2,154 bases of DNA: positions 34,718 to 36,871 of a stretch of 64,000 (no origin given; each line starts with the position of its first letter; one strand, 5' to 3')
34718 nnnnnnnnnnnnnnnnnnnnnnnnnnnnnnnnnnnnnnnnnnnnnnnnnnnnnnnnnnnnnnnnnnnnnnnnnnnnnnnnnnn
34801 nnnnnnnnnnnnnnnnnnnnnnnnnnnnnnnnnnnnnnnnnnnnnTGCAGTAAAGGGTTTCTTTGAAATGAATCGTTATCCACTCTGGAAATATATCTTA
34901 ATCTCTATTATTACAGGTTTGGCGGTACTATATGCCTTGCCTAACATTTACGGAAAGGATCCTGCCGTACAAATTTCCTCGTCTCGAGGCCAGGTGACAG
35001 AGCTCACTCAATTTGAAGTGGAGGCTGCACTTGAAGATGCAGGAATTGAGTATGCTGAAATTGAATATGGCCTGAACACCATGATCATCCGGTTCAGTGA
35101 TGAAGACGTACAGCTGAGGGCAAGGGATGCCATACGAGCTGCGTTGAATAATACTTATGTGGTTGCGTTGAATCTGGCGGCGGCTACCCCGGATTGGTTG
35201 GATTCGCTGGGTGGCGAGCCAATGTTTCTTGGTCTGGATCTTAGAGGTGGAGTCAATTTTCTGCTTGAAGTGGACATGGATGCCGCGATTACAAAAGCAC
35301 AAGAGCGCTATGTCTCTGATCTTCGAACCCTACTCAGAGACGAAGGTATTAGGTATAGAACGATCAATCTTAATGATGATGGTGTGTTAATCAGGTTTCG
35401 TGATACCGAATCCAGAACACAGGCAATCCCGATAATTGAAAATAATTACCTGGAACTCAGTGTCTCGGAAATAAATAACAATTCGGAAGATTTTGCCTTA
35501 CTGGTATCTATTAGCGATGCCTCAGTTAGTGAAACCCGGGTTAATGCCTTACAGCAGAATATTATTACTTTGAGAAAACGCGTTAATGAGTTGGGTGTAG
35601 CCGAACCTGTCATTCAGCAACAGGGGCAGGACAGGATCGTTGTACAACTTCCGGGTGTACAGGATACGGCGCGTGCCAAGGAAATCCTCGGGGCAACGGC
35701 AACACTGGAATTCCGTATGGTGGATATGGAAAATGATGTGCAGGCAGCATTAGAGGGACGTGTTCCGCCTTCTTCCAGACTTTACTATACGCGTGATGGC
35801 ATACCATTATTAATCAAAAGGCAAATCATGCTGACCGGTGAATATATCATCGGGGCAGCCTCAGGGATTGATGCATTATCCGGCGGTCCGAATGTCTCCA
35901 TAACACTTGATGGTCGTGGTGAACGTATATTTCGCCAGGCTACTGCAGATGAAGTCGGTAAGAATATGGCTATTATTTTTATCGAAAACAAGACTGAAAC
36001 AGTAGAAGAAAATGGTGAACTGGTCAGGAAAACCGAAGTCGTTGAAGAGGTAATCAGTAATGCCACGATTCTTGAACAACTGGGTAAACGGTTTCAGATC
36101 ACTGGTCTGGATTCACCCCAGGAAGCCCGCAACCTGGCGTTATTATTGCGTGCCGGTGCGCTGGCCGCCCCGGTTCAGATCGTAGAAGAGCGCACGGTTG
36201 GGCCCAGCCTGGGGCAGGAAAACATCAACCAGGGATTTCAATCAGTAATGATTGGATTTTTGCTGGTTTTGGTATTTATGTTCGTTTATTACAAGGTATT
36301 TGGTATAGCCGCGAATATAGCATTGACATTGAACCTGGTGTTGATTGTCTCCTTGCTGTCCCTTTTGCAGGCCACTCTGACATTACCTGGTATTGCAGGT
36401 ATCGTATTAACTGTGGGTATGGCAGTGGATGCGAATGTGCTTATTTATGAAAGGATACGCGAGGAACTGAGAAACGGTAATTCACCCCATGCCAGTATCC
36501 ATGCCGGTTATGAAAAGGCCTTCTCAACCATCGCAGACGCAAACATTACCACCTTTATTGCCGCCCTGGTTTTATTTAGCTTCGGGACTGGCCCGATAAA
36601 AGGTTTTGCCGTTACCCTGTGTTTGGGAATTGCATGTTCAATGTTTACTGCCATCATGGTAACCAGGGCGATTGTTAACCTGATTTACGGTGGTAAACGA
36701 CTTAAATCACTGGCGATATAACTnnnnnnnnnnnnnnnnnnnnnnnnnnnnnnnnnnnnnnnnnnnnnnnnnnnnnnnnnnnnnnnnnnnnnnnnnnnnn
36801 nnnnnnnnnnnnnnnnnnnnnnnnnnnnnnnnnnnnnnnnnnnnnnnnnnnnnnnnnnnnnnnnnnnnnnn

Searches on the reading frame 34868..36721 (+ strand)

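Call 43: search_protein_families(library=pfam, proteins=[window:34868-36721:+], max_evalue=0.00001)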
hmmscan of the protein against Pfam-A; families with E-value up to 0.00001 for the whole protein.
window:34868-36721:+ (617 aa): 6 families
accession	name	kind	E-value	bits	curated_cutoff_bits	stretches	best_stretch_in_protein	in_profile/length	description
PF13721.11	SecD-TM1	-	1.3e-41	141.6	30.5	1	1-101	1-103/103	SecD export protein N-terminal TM region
PF22599.2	SecDF_P1_head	-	2.9e-32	111.3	27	1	305-434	3-114/114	SecDF, P1 head subdomain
PF21760.3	SecD_1st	-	1.7e-29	101.5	27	1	228-286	1-59/60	Protein translocase subunit SecDF, P1 domain, N-terminal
PF02355.23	SecD_SecF_C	-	1.2e-22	80.7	20.5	1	436-605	13-185/189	Protein export membrane protein SecD/SecF, C-terminal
PF03176.21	MMPL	-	4.4e-09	36.2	20.5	1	477-605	174-301/333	MMPL family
PF00873.25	ACR_tran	-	4e-07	28.6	28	1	450-606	327-489/1021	AcrB/AcrD/AcrF family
